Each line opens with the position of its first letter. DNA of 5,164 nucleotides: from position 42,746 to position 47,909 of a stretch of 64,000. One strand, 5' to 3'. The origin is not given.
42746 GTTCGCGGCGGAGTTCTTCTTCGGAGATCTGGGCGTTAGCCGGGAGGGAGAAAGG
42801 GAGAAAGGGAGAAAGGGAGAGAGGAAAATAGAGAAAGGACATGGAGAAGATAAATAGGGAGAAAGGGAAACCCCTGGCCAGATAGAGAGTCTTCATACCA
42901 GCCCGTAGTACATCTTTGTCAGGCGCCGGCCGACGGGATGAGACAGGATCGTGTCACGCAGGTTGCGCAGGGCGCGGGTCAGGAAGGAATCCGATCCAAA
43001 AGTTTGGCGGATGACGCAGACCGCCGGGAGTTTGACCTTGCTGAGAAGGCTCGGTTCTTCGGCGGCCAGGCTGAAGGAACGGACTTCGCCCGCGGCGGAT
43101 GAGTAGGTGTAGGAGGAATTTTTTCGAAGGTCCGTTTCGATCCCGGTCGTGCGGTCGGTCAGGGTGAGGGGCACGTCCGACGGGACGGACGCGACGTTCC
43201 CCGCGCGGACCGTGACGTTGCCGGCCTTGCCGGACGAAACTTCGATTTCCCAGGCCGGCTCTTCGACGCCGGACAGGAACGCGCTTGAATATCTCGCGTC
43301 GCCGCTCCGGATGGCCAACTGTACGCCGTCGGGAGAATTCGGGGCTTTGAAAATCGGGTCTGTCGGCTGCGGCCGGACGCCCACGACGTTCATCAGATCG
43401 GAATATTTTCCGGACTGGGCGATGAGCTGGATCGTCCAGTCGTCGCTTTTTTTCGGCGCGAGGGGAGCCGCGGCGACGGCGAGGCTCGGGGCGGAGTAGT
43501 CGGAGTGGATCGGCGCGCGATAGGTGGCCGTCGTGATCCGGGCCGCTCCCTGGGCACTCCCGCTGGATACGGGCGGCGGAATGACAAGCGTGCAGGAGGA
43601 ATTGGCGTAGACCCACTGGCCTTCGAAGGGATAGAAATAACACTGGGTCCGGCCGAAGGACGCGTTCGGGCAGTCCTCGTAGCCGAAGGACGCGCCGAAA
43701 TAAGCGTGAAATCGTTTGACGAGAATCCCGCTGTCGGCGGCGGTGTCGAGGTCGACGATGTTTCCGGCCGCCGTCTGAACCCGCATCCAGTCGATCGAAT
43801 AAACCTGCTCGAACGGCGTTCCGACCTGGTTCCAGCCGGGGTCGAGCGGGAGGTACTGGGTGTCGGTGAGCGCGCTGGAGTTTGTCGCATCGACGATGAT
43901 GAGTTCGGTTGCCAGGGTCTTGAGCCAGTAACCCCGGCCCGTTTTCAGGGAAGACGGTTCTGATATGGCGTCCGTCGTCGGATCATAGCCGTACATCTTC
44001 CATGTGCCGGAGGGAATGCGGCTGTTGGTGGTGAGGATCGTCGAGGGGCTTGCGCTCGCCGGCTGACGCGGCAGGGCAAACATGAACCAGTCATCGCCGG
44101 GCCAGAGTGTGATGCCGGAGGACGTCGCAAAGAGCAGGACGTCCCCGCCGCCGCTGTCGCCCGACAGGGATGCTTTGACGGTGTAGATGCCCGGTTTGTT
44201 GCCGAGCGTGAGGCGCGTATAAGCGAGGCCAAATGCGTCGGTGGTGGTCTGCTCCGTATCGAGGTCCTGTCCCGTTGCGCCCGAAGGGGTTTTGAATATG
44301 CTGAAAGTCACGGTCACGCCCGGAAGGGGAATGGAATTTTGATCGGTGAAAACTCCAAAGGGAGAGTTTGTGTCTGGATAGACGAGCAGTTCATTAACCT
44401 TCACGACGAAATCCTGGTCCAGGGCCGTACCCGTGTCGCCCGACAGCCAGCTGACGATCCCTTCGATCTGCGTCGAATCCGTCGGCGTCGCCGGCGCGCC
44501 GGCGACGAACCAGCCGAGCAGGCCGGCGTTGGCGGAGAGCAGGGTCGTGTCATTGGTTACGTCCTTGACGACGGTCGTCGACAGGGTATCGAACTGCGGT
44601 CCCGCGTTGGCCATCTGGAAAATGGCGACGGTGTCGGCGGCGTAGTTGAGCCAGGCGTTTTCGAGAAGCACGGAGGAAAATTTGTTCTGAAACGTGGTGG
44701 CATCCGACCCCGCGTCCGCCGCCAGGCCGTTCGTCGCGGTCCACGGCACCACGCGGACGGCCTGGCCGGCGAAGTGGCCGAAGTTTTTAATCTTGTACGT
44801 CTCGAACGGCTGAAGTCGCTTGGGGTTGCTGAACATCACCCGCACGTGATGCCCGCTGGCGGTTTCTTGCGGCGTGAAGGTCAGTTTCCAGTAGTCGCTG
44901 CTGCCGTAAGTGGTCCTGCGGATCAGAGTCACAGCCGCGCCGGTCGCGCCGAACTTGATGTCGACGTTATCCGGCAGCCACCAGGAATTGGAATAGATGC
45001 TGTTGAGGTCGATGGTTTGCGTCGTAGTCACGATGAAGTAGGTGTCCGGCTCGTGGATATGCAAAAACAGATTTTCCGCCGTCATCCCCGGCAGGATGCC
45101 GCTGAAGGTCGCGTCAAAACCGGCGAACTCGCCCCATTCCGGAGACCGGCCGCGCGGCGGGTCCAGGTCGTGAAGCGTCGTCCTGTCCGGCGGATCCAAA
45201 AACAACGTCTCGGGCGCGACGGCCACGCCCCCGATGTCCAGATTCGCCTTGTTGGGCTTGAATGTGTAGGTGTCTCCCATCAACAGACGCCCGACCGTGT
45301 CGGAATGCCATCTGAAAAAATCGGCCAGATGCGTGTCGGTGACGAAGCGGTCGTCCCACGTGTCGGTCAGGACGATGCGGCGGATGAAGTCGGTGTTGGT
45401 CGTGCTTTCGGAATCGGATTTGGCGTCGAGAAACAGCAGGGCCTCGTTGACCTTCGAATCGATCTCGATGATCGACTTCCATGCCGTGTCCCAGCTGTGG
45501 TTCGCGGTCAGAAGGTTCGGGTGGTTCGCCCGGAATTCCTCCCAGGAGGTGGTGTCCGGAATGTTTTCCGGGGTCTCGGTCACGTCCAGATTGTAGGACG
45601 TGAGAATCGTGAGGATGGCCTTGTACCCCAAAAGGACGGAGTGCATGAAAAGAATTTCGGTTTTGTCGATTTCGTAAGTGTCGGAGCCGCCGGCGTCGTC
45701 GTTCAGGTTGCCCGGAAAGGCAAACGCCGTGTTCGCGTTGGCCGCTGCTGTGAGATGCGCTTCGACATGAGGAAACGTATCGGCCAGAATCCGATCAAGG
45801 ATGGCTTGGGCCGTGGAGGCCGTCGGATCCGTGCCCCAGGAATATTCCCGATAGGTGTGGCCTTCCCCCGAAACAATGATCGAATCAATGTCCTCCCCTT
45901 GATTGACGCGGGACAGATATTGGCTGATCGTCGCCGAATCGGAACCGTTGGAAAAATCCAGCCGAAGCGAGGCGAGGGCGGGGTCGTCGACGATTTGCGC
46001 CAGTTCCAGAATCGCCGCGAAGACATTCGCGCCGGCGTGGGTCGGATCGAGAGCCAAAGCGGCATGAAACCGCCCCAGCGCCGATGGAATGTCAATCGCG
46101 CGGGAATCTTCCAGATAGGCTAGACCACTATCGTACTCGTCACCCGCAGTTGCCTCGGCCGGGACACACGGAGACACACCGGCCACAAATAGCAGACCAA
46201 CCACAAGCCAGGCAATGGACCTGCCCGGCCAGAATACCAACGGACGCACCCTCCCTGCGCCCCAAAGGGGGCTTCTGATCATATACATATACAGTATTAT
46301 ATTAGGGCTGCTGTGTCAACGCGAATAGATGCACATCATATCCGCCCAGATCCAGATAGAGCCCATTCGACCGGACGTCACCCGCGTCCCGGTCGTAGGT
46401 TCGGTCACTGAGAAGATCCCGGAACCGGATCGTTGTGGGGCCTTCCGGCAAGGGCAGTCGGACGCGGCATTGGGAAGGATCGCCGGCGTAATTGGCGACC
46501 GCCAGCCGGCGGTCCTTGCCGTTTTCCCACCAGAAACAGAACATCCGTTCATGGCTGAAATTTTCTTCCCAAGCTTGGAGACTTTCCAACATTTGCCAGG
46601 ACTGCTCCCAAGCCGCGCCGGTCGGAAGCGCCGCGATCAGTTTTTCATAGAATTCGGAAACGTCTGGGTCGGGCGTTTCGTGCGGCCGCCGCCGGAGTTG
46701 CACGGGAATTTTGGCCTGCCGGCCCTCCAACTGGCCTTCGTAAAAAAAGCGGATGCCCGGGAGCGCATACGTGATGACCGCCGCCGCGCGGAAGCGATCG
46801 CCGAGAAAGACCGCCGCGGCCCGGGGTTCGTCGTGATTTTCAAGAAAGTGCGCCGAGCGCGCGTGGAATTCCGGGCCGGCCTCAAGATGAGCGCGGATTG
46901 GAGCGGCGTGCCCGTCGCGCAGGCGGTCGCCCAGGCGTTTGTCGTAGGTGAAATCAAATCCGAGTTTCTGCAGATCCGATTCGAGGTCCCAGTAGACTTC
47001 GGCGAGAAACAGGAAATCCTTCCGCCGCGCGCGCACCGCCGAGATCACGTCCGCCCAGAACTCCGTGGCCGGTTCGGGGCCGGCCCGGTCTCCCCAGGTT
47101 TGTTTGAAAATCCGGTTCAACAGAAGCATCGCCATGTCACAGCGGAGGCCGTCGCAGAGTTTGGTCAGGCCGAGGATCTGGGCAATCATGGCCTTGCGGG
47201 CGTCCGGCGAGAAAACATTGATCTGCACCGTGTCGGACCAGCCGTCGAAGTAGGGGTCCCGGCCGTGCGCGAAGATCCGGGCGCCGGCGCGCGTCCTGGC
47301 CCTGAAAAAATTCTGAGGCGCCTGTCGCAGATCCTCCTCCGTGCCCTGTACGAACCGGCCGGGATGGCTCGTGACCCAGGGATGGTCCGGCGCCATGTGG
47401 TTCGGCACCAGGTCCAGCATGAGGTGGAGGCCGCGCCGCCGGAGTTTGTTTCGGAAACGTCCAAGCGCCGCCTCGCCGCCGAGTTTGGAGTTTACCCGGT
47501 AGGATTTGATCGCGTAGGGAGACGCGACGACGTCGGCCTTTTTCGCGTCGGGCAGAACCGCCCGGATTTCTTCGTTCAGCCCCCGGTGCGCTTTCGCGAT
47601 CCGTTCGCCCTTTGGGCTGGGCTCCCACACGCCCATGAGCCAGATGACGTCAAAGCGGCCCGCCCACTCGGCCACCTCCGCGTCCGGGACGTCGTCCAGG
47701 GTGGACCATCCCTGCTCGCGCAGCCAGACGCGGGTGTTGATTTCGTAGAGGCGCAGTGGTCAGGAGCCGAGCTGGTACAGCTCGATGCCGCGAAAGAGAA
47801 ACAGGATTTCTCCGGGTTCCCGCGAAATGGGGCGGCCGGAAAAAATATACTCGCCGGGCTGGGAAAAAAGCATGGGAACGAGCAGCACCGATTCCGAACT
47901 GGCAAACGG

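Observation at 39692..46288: Four-gene envelope operon with 4-nt start/stop overlaps: 1131-aa secreted protein / beta-barrel / small secreted protein / FecR-domain protein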

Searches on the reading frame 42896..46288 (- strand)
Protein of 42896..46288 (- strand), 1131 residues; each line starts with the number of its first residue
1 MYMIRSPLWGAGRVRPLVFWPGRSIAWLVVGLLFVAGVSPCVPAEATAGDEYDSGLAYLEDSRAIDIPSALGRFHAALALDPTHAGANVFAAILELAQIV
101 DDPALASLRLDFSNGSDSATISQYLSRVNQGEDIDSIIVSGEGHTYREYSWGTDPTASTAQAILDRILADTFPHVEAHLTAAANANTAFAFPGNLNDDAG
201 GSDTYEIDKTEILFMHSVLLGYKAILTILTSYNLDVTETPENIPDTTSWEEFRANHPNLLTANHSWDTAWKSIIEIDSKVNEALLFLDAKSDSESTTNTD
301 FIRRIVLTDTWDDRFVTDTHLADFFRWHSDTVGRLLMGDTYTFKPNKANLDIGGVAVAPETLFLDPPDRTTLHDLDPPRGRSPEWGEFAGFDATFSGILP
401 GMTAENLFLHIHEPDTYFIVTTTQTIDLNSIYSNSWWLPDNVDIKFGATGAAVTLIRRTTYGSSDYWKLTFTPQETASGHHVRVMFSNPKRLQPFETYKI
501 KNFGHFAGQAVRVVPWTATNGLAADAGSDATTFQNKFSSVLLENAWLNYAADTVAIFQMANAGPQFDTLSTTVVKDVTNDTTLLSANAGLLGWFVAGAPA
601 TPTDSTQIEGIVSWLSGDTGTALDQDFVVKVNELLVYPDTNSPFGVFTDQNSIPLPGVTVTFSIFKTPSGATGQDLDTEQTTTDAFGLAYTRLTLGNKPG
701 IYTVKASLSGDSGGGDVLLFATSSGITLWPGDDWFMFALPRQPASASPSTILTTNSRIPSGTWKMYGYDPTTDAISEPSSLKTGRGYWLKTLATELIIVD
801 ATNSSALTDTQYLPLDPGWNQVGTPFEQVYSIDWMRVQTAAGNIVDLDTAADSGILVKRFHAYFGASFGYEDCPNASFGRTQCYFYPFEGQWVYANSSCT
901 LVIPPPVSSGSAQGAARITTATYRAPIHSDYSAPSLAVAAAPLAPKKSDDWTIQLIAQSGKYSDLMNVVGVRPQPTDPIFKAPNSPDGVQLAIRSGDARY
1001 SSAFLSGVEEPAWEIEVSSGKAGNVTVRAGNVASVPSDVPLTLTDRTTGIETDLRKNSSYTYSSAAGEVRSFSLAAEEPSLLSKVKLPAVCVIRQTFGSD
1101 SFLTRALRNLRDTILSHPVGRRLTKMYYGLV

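Call 5: search_protein_families(library=pfam, proteins=[window:42896-46288:-], max_evalue=1)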
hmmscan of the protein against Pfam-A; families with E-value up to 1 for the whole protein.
window:42896-46288:- (1131 aa): 2 families
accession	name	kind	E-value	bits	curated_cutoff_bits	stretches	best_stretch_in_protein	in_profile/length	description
PF02369.22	Big_1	-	6.3e-07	29.9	34.9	1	646-712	24-84/93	Bacterial Ig-like domain (group 1)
PF09134.16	Invasin_D3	-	0.051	14.5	33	1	649-712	30-86/98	Invasin, domain 3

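Call 6: search_protein_families(library=ncbifam, proteins=[window:42896-46288:-], max_evalue=1)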
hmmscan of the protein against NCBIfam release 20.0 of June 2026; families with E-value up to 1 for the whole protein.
window:42896-46288:- (1131 aa): 1 family
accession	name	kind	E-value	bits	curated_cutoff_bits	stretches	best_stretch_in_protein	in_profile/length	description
NF041770.1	CFI_box_CTERM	domain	0.12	12.2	40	1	1104-1128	16-41/69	CFI-box-CTERM domain-containing protein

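Call 21: find_homologous_proteins(query=window:42896-46288:-, max_evalue=0.001)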
Query window:42896-46288:- (1131 aa): 7 proteins with E <= 0.001 among 8000 candidates.
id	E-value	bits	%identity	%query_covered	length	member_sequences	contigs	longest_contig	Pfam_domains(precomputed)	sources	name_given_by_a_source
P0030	0.0e+0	2494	100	97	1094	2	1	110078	PF02369.23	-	-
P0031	0.0e+0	1201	52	98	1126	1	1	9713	-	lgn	-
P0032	0.0e+0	1180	51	96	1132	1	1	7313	-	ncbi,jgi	-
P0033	0.0e+0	1153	50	98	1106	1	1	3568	-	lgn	-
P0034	0.0e+0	1135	49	100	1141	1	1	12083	-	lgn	-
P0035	0.0e+0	1120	50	97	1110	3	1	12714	-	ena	-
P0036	4.5e-278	944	46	96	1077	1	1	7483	-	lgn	-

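Call 45: predict_structure(alignment_id=A2)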
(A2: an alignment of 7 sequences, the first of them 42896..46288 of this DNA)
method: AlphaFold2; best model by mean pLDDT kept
length: 1131 residues; sequences in the alignment: 7
mean_pLDDT: 44.6   pTM: 0.29
mean pLDDT of the five models: 44.6, 43.1, 42.9, 42.4, 39.4
residues with pLDDT >= 90: 0; 70-90: 120; 50-70: 287; < 50: 724
segments of 3 or more residues with pLDDT < 50: 1-46, 61-65, 99-163, 192-204, 228-274, 276-278, 283-414, 434-437, 488-509, 518-533, 545-605, 634-652, 710-714, 725-746, 748-778, 780-810, 822-831, 863-890, 906-988, 995-1011, 1077-1131
pLDDT, mean of each block of 10 residues (from residue 1): 23 26 34 32 46 63 50 73 72 57 36 29 31 26 26 34 55 70 65 37 49 56 50 36 34 39 42 47 46 34 29 23 24 23 22 20 22 22 22 23 36 54 71 54 64 70 63 62 54 38 35 52 40 56 45 36 31 35 33 25 47 65 77 45 31 65 70 83 79 77 62 52 47 35 43 33 43 45 44 26 29 59 41 63 66 61 39 34 37 64 48 33 27 23 21 20 24 24 37 44 39 59 67 58 73 72 70 55 30 37 42 41 35 27
secondary structure, 60 per line:
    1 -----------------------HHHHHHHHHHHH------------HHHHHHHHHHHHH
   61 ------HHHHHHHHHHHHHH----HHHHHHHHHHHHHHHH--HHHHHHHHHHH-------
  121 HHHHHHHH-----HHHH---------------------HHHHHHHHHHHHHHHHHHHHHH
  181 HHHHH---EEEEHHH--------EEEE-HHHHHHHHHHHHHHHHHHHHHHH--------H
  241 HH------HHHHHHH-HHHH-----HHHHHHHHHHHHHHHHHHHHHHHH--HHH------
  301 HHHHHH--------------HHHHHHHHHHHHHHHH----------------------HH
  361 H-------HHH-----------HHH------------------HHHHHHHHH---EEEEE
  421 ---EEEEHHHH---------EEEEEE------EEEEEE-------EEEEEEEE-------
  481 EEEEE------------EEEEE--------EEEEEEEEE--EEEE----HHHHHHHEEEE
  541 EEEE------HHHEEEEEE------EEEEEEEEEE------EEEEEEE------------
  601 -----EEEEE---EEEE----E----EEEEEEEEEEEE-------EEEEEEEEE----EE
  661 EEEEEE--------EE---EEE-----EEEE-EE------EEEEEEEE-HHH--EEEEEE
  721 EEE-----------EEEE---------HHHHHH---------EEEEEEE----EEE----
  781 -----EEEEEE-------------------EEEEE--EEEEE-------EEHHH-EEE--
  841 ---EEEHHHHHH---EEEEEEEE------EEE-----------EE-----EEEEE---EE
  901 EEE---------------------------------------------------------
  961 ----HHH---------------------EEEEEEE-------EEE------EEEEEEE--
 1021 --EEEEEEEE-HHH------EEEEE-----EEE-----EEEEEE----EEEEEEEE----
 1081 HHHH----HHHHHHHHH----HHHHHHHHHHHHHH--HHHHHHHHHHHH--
elements in order (helices of 4 or more, strands of 3 or more residues): H24-35 H48-60 H67-80 H85-100 H103-113 H121-128 H134-137 H159-185 E189-192 E204-207 H209-231 H249-255 H257-260 H266-289 H301-306 H321-336 H404-412 E416-420 E424-427 H428-431 E441-446 E453-458 E466-473 E481-485 E498-502 E511-519 E522-525 H530-536 E537-544 E554-559 E566-575 E582-588 E606-610 E614-617 E627-638 E646-654 E659-666 E680-682 E688-691 E701-708 E715-723 E735-738 H748-753 E763-769 E774-776 E786-791 E811-815 E818-822 E836-838 E844-846 H847-852 E856-863 E870-872 E891-895 E899-903 E989-995 E1003-1005 E1012-1018 E1023-1030 E1041-1045 E1051-1053 E1059-1064 E1069-1076 H1081-1084 H1089-1097 H1102-1115 H1118-1129

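Call 46: search_protein_families(library=ncbifam, alignment_id=A2, max_evalue=1)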
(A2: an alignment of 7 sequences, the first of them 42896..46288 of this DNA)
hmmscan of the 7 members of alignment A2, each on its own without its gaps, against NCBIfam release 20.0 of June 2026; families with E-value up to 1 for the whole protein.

A. member 1, window:42896-46288:- (1131 aa): 1 family
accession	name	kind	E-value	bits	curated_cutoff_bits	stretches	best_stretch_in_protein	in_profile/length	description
NF041770.1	CFI_box_CTERM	domain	0.12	12.2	40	1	1104-1128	16-41/69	CFI-box-CTERM domain-containing protein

B. families by the number of members that match (of 7 scanned): 2 families
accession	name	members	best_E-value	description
NF041770.1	CFI_box_CTERM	3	0.04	CFI-box-CTERM domain-containing protein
TIGR02917.1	PEP_TPR_lipo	2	0.0036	XrtA/PEP-CTERM system TPR-repeat protein PrsT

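Call 73: fold_search(model_id=the predicted structure, library=pdb)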
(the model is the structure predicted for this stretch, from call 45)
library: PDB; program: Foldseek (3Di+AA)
matches with E <= 10: 1329; with E <= 0.001: 18
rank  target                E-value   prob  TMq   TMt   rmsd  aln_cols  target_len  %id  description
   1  9u61_C                1.1e-04  0.96  0.07  0.13  25.3       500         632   10  CP/MBL pathways C3 convertase C4b2a and C3 complex (released 2026-01-14)
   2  6tpl_B                2.0e-04  1.00  0.07  0.34  13.9       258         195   12  D0-D1 domain of Intimin (released 2021-01-13)
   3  9u62_E                2.8e-04  0.57  0.07  0.06  31.7       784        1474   10  AP pathways C3 convertase C3bBbP and C3 complex (released 2026-01-14)
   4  6tpl_A                3.0e-04  1.00  0.07  0.33  15.4       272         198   11  D0-D1 domain of Intimin (released 2021-01-13)
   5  2ber                  3.0e-04  0.91  0.09  0.15  20.5       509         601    9  Y370G Active Site Mutant of the Sialidase from Micromonospora viridifaciens in complex with beta-Neu5Ac (sialic acid). (released 2005-04-04)
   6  6tqd_B                3.9e-04  1.00  0.09  0.33  13.6       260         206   12  D00-D0 domain of Intimin (released 2021-01-13)
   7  9qk2_F                3.9e-04  0.99  0.08  0.13  21.4       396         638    8  Structure of the Complement classical and lectin pathway C3 convertase in complex with substrate C3 (released 2025-12-24)
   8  2ice_A                4.1e-04  0.97  0.08  0.13  22.1       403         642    8  CRIg bound to C3c (released 2006-11-07)
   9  1wcq_C                4.1e-04  0.89  0.09  0.15  20.3       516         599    9  Mutagenesis of the Nucleophilic Tyrosine in a Bacterial Sialidase to Phenylalanine. (released 2005-10-12)
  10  8q2h                  4.1e-04  0.66  0.08  0.08  28.5       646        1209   10  beta-galactosidase from Bacillus circulans (released 2024-10-16)
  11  2bzd_C                4.6e-04  0.85  0.09  0.14  20.3       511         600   10  Galactose recognition by the carbohydrate-binding module of a bacterial sialidase. (released 2005-08-19)
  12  5t9g_A                4.8e-04  0.99  0.08  0.10  12.2       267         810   11  Crystal structure of BuGH2Cwt in complex with Galactoisofagomine (released 2017-09-13)
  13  5ldy_B                4.8e-04  0.77  0.07  0.19  26.9       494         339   10  Structure of Yersinia pseudotuberculosis InvD (released 2017-06-14)
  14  1wcq_A                6.2e-04  0.85  0.09  0.15  20.1       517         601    9  Mutagenesis of the Nucleophilic Tyrosine in a Bacterial Sialidase to Phenylalanine. (released 2005-10-12)
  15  5dmy_A                7.2e-04  0.99  0.09  0.12  13.8       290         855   11  Beta-galactosidase - construct 33-930 (released 2016-10-05)
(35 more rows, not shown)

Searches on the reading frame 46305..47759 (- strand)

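Call 8: search_protein_families(library=pfam, proteins=[window:46305-47759:-], max_evalue=0.001)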
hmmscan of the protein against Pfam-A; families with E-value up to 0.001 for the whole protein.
window:46305-47759:- (485 aa): 1 family
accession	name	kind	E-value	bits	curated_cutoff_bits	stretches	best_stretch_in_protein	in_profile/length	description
PF00128.31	Alpha-amylase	-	6.7e-14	52.4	22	1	82-264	51-250/446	Alpha amylase, catalytic domain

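Call 87: search_protein_families(library=ncbifam, proteins=[window:46305-47759:-], max_evalue=0.001)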
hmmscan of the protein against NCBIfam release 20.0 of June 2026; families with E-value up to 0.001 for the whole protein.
window:46305-47759:- (485 aa): 8 families
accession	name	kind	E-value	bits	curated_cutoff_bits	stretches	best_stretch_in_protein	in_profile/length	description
NF041321.1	Alpha-amyl_MalA_Halo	equivalog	3.1e-17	62.2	875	1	87-433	320-633/666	alpha-amylase MalA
NF041090.1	Cyc-maltodext_AglB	equivalog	4.7e-09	35.6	540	1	84-131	99-146/470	cyclomaltodextrinase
NF008051.0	PRK10785.1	equivalog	2.9e-08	32.4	568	1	87-154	216-282/607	maltodextrin glucosidase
TIGR02401.1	trehalose_TreY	equivalog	1.7e-07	29.9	498.65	1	85-125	53-93/838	malto-oligosyltrehalose synthase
NF011086.0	PRK14511.1-3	equivalog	1.9e-07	29.6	1411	1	86-123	57-94/924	malto-oligosyltrehalose synthase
NF011077.0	PRK14507.1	equivalog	4.1e-06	24.4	2148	1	86-123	796-833/1693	malto-oligosyltrehalose synthase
TIGR02403.1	trehalose_treC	equivalog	9.4e-06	24.6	799.05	0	82-130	59-108/544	alpha,alpha-phosphotrehalase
NF011085.0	PRK14511.1-2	equivalog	0.00013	20.3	1312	1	87-124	57-95/873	malto-oligosyltrehalose synthase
